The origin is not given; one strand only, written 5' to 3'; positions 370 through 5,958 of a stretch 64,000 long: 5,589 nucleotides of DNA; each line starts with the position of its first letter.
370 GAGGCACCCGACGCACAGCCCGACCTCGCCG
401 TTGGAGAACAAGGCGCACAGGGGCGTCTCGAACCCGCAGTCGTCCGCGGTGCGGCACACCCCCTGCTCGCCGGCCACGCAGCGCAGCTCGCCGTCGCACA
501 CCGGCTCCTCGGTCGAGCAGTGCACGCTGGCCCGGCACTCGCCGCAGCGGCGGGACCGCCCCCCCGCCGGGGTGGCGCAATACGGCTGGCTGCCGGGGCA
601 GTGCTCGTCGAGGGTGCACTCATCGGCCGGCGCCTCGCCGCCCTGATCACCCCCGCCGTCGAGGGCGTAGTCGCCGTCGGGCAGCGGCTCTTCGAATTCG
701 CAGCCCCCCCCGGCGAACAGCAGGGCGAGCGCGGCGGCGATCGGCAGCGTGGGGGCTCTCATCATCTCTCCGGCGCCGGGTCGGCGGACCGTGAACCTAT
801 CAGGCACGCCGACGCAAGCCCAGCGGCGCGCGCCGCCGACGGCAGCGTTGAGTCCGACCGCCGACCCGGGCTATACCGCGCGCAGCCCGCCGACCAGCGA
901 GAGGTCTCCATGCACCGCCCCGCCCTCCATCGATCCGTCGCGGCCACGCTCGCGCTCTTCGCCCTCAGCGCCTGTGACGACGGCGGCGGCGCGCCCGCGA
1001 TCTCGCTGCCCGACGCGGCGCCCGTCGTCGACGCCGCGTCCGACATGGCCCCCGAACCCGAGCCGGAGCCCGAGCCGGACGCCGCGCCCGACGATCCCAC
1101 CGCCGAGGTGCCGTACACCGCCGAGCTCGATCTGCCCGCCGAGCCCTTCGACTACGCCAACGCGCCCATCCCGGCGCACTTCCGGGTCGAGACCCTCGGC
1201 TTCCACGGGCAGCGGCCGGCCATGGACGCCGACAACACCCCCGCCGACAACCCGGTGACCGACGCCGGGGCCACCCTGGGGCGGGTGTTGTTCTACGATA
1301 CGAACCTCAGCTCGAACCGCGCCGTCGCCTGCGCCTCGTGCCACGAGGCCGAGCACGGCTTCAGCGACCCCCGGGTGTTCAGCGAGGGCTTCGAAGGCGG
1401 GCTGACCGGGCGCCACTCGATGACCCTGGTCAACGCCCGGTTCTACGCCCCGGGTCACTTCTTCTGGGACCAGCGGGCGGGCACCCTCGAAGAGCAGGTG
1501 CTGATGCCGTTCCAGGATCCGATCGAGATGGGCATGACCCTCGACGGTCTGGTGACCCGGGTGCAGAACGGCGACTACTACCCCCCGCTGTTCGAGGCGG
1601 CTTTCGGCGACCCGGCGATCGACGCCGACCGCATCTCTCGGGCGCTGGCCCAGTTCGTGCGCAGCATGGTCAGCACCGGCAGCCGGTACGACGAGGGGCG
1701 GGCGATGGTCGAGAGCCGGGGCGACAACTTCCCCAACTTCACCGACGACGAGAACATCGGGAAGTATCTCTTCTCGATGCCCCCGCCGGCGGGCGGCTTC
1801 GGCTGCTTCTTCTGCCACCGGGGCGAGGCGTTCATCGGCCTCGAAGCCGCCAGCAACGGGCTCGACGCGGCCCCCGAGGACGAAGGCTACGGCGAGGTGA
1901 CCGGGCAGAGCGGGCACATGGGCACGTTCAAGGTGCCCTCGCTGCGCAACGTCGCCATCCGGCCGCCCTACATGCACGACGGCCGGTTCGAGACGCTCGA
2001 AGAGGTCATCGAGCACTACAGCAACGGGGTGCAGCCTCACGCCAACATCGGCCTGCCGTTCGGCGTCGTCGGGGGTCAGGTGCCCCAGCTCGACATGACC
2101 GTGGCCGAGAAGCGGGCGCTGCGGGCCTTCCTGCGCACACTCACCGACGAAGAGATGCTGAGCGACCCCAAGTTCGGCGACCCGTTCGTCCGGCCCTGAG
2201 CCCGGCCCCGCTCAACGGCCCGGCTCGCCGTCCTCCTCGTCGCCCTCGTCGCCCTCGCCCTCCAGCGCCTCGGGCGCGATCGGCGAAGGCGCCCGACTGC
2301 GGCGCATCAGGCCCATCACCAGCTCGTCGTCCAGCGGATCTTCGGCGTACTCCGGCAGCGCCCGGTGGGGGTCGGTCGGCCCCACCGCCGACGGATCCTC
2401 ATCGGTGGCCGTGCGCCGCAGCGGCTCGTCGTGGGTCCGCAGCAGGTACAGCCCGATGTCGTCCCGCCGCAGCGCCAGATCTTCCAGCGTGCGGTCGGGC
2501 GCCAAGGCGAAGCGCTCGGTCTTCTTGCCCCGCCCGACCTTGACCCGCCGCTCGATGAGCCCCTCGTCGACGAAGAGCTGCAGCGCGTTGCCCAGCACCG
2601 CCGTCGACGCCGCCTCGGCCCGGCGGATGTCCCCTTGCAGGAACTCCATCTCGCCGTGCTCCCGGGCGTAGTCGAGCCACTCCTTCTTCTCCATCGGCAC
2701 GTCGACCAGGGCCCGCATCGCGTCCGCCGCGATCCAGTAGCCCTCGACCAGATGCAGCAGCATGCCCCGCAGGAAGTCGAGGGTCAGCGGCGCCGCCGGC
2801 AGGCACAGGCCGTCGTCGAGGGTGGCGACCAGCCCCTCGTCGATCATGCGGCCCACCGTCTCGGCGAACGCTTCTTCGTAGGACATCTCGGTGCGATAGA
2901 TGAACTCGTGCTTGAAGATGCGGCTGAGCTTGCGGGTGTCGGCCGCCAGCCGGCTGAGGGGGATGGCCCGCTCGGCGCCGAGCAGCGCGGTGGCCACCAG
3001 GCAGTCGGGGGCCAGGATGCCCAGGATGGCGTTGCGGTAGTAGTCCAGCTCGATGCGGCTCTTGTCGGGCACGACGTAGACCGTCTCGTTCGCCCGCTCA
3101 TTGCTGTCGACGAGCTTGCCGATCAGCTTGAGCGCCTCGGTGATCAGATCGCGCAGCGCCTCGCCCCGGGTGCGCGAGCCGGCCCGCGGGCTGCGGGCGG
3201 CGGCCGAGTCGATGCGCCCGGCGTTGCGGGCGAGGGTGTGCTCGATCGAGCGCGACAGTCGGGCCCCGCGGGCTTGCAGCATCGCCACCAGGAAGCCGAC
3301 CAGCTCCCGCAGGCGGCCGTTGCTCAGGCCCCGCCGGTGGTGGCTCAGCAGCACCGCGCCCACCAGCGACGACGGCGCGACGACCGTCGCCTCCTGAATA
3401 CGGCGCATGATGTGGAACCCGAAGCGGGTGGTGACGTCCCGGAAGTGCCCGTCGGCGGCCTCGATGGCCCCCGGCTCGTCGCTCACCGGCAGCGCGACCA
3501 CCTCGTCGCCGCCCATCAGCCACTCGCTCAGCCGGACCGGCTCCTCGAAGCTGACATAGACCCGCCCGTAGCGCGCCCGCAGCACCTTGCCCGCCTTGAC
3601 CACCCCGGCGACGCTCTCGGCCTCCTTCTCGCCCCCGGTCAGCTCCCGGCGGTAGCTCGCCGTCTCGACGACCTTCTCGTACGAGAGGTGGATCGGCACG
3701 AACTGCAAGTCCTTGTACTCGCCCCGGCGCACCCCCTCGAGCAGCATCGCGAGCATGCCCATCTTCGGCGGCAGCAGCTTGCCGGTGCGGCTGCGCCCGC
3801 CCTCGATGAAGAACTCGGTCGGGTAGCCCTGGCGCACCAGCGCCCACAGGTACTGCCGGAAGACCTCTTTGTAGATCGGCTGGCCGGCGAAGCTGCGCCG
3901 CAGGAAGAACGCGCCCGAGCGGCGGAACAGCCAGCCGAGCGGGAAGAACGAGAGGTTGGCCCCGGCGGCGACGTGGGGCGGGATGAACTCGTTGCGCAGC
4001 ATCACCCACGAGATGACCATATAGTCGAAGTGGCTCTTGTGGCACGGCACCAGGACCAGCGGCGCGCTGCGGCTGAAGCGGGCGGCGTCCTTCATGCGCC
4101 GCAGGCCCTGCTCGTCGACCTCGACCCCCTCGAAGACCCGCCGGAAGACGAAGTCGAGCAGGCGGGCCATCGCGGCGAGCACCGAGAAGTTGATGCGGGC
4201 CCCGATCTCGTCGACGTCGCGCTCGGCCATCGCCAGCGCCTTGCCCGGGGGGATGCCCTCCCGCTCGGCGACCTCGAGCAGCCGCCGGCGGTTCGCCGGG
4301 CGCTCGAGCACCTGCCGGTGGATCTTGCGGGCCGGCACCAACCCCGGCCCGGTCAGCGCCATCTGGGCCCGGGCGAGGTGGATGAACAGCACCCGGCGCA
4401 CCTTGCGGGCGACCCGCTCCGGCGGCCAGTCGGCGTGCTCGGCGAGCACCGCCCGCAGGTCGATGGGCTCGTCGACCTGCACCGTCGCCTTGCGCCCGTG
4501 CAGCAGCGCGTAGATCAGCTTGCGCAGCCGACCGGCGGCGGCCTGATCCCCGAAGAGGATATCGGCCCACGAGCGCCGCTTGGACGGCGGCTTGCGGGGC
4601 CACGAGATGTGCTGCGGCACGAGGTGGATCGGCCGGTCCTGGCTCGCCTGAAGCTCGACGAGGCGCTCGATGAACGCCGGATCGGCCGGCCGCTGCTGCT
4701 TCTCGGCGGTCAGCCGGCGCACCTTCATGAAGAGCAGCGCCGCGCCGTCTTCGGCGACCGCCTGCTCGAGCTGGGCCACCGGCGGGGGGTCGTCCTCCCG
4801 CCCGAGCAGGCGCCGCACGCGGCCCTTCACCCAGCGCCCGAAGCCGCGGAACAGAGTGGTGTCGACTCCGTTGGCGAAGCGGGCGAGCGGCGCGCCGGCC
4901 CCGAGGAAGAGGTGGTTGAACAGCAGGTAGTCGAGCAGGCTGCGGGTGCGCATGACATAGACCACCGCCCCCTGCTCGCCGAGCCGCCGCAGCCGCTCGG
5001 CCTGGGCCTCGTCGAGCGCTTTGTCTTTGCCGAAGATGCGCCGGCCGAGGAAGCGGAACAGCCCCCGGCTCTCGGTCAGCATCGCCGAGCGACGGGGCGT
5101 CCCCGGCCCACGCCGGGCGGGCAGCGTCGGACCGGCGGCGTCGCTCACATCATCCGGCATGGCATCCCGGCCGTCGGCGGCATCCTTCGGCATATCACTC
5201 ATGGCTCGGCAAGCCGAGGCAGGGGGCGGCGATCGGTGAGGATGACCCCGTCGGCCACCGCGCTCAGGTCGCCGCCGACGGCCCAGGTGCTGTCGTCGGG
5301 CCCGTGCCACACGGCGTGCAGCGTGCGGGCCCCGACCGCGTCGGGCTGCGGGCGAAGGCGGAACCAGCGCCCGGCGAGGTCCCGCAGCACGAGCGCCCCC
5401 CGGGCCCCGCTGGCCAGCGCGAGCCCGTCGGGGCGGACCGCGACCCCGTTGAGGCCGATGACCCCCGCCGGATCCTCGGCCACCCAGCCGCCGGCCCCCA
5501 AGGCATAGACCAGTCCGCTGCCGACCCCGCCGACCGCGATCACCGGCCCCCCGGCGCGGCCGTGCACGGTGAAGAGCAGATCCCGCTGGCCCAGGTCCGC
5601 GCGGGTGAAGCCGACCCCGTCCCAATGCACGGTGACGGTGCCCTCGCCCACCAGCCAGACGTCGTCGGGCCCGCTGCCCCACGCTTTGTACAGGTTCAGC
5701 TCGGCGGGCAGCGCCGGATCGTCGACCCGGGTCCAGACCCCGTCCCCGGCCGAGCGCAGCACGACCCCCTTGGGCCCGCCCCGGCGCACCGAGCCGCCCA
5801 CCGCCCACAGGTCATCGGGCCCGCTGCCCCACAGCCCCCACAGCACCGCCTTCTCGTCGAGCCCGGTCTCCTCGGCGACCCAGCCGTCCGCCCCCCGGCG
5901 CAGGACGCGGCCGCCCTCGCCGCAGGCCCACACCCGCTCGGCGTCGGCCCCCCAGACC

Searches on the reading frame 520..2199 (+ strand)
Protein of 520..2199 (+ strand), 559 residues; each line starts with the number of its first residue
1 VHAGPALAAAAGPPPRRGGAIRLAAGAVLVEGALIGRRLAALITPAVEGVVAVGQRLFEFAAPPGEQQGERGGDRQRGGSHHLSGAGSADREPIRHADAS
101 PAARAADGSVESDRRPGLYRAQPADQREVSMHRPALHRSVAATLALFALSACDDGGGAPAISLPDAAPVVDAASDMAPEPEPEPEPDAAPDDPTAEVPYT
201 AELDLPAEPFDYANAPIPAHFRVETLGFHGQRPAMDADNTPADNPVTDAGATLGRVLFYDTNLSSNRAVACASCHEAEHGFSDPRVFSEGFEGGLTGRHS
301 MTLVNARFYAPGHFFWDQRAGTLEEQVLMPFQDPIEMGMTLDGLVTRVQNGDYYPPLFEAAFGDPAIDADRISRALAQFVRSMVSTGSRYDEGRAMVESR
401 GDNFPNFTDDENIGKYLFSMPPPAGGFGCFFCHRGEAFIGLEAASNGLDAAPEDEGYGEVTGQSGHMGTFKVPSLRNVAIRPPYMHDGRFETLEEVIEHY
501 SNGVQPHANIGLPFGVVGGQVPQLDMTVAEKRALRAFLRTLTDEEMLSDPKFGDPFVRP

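Call 11: search_protein_families(library=pfam, proteins=[window:520-2199:+], max_evalue=0.0001)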
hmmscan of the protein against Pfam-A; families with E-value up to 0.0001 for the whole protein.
window:520-2199:+ (559 aa): 1 family
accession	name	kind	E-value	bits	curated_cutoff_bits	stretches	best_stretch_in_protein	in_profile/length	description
PF03150.19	CCP_MauG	-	8.7e-49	166.4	25.6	1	249-392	2-142/149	Di-haem cytochrome c peroxidase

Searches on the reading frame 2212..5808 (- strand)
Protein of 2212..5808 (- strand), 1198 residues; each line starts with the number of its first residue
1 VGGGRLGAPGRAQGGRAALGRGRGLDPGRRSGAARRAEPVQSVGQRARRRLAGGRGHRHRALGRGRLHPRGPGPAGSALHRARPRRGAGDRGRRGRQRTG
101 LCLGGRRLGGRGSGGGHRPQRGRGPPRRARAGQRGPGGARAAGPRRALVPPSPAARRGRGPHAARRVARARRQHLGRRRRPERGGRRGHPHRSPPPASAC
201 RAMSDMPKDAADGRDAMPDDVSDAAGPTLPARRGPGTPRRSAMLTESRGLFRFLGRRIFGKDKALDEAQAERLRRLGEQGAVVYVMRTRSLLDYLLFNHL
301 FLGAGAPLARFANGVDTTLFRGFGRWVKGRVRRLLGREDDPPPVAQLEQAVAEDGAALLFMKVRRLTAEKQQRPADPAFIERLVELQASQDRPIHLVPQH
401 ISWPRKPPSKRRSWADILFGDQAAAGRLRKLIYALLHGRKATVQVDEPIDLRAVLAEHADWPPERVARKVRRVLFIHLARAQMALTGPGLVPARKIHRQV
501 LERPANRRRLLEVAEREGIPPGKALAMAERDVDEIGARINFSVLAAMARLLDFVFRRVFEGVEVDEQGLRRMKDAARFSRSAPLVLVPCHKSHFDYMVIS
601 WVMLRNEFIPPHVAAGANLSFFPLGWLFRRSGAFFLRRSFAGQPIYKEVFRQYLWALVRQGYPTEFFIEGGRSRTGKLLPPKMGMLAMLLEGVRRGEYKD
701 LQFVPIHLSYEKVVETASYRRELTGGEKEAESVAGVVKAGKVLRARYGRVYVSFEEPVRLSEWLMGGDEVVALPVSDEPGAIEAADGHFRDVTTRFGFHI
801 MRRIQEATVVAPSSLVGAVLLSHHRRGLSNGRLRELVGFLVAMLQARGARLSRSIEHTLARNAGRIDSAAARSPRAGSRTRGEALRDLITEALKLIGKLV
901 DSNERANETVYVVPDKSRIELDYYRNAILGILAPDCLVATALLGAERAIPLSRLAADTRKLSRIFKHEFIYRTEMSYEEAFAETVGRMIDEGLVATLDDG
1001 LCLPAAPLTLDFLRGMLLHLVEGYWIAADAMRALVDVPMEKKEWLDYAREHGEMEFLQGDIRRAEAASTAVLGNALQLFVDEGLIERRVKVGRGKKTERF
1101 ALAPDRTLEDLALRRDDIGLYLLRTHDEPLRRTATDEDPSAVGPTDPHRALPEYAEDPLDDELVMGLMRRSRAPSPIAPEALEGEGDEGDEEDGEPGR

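Call 11: search_protein_families(library=pfam, proteins=[window:2212-5808:-], max_evalue=0.0001)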
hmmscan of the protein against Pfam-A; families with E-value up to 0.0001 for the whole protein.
window:2212-5808:- (1198 aa): 2 families
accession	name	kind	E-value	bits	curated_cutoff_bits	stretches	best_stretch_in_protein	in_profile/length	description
PF19277.4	GPAT_C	-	1.7e-68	231.8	25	1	719-1087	1-343/344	Glycerol-3-phosphate acyltransferase C-terminal region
PF01553.26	Acyltransferase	-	1.7e-21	76.9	23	1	576-706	8-129/132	Acyltransferase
